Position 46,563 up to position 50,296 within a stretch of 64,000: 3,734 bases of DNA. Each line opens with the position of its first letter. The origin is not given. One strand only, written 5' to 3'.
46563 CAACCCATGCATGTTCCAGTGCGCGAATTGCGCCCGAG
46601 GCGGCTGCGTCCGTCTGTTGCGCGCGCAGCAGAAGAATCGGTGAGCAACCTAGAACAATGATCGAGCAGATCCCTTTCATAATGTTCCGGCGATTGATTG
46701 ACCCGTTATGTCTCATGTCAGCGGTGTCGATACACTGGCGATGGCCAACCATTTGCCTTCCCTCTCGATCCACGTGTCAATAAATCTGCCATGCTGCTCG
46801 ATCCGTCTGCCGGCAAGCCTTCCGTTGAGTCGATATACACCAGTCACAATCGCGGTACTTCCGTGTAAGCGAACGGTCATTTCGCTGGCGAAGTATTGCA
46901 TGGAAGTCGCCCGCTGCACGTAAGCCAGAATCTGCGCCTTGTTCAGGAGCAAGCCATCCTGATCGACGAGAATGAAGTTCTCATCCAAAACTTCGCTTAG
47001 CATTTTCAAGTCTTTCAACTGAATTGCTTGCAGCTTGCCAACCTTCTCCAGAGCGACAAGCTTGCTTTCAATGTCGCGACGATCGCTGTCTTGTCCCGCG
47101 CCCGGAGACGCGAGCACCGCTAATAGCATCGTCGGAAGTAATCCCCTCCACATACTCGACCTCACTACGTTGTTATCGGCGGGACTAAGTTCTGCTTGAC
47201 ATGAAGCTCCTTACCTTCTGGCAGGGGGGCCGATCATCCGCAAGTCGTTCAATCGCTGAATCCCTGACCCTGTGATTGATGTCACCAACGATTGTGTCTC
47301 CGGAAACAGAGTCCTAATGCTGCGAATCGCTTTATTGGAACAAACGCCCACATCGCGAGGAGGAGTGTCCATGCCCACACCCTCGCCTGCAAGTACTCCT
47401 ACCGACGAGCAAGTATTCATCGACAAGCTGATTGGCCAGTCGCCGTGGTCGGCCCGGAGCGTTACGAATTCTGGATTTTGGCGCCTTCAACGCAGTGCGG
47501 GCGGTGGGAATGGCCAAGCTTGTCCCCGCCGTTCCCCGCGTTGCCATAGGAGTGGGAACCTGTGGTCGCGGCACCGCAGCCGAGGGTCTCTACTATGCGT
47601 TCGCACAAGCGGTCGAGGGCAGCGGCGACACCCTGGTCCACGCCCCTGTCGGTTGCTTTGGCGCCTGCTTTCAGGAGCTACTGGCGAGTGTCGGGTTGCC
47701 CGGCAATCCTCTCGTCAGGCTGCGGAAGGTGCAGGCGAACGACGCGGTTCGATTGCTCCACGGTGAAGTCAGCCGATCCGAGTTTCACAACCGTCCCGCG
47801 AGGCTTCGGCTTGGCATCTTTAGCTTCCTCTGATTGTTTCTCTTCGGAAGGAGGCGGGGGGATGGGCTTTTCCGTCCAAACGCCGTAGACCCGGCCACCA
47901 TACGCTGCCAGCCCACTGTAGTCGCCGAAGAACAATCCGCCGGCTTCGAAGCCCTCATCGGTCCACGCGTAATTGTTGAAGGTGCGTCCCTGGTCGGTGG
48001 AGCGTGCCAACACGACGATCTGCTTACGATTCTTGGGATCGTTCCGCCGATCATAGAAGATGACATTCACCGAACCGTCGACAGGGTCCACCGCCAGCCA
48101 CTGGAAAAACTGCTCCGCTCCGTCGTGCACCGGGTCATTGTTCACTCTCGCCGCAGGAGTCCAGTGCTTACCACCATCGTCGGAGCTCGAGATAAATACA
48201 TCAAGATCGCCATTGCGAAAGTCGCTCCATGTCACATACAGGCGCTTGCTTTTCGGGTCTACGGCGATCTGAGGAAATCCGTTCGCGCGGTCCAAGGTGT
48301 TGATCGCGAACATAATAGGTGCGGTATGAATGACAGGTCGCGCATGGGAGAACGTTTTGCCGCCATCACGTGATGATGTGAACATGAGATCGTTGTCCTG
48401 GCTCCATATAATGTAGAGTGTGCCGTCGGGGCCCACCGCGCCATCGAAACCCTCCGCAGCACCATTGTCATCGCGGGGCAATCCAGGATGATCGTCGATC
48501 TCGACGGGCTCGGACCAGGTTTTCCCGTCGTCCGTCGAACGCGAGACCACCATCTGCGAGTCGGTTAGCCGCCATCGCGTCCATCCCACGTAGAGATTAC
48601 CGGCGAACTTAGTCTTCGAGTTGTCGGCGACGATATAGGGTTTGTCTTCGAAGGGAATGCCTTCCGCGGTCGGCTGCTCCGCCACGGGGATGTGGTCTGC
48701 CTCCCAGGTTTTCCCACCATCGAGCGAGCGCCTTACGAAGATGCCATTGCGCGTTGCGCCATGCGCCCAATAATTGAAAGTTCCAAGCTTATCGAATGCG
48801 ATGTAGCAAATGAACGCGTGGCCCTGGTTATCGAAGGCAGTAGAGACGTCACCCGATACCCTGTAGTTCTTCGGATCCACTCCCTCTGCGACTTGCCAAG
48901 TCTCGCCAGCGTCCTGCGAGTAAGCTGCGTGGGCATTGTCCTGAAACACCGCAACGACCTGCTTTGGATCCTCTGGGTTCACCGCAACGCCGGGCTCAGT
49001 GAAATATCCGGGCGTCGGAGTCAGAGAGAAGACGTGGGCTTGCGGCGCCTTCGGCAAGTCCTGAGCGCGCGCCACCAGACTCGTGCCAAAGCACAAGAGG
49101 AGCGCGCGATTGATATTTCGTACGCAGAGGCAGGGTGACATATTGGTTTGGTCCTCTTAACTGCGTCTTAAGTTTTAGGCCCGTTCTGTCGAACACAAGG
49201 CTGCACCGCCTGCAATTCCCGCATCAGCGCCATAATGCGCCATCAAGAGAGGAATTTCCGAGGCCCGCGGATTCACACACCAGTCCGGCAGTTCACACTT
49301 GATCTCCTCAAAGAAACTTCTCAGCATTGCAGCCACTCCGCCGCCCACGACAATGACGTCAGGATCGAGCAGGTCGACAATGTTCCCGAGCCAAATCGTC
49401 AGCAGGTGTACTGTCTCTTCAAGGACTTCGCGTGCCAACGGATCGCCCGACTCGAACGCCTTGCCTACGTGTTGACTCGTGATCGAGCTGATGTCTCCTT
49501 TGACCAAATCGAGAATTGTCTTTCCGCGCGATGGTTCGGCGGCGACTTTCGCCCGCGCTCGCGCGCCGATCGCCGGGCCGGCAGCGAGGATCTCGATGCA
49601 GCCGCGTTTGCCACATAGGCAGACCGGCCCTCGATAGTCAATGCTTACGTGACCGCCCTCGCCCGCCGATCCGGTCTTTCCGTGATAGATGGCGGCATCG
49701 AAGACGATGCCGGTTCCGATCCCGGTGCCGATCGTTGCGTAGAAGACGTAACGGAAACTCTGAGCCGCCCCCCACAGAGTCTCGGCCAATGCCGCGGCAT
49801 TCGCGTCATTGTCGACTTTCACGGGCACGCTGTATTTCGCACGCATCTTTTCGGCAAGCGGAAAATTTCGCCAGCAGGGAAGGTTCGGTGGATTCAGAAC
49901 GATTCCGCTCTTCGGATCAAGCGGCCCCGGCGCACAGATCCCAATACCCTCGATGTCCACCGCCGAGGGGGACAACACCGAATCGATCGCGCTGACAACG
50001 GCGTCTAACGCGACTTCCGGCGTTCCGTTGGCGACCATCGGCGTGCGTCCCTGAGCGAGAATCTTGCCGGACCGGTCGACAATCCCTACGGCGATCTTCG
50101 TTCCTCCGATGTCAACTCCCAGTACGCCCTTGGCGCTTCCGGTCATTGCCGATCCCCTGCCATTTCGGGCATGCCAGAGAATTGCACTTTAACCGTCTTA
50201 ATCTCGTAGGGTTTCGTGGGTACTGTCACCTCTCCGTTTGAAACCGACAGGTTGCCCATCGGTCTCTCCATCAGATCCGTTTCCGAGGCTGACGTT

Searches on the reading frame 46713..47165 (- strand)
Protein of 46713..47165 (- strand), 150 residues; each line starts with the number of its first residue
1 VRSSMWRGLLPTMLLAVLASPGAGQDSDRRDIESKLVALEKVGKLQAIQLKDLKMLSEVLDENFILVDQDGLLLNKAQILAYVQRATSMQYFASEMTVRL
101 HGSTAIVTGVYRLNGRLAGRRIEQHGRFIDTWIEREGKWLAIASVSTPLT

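Call 40: search_protein_families(library=pfam, proteins=[window:46713-47165:-], max_evalue=0.00001)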
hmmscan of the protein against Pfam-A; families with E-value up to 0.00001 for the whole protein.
window:46713-47165:- (150 aa): 1 family
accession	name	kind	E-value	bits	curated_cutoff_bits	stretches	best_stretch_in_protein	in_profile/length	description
PF14534.12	DUF4440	-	2.8e-14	53.9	25.2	1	46-140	10-106/107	Domain of unknown function (DUF4440)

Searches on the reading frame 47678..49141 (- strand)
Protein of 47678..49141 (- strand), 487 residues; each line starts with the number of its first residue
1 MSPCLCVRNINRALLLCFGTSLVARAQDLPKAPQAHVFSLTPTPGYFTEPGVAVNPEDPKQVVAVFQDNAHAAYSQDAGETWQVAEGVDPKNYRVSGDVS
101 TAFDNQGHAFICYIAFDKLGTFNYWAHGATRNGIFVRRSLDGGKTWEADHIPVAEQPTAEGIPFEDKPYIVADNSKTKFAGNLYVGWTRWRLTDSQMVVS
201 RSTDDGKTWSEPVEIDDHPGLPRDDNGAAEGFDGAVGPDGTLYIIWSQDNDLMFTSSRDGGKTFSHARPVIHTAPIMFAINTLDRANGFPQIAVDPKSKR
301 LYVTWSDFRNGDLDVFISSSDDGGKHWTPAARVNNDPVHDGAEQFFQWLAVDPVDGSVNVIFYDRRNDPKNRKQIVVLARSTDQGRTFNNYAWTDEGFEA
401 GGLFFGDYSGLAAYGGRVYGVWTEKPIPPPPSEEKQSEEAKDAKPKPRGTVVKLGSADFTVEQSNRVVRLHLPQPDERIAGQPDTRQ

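Call 40: search_protein_families(library=pfam, proteins=[window:47678-49141:-], max_evalue=0.00001)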
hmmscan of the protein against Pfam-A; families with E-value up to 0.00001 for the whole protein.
window:47678-49141:- (487 aa): 4 families
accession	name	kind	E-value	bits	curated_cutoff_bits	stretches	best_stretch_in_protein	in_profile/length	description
PF13088.12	BNR_2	-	3.5e-16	59.8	31.4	0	131-273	135-256/277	BNR repeat-like domain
PF02012.26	BNR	-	2.9e-12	45.1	27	0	74-83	2-11/12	BNR/Asp-box repeat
PF24316.1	Tli3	-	2.5e-09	38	27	0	369-391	77-99/129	T6SS Tli3 immunity protein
PF21471.3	Reelin_subrepeat-B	-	3.8e-06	27.1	27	0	367-392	51-76/127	Reelin subrepeat B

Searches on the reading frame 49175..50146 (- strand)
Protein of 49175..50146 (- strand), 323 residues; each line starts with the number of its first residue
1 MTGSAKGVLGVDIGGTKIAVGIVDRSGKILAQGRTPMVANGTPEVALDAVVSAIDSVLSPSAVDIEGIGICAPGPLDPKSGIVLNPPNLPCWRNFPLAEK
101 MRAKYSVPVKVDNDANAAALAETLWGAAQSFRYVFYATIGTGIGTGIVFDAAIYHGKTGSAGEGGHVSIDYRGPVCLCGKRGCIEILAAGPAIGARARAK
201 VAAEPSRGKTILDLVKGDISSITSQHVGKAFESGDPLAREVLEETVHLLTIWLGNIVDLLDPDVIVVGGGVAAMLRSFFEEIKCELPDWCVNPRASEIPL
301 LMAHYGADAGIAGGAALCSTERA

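Call 40: search_protein_families(library=pfam, proteins=[window:49175-50146:-], max_evalue=0.00001)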
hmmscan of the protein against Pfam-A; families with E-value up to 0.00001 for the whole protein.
window:49175-50146:- (323 aa): 1 family
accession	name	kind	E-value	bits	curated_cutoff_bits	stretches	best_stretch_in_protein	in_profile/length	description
PF00480.26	ROK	-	1.2e-71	242.1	22.9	1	9-319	2-292/294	ROK family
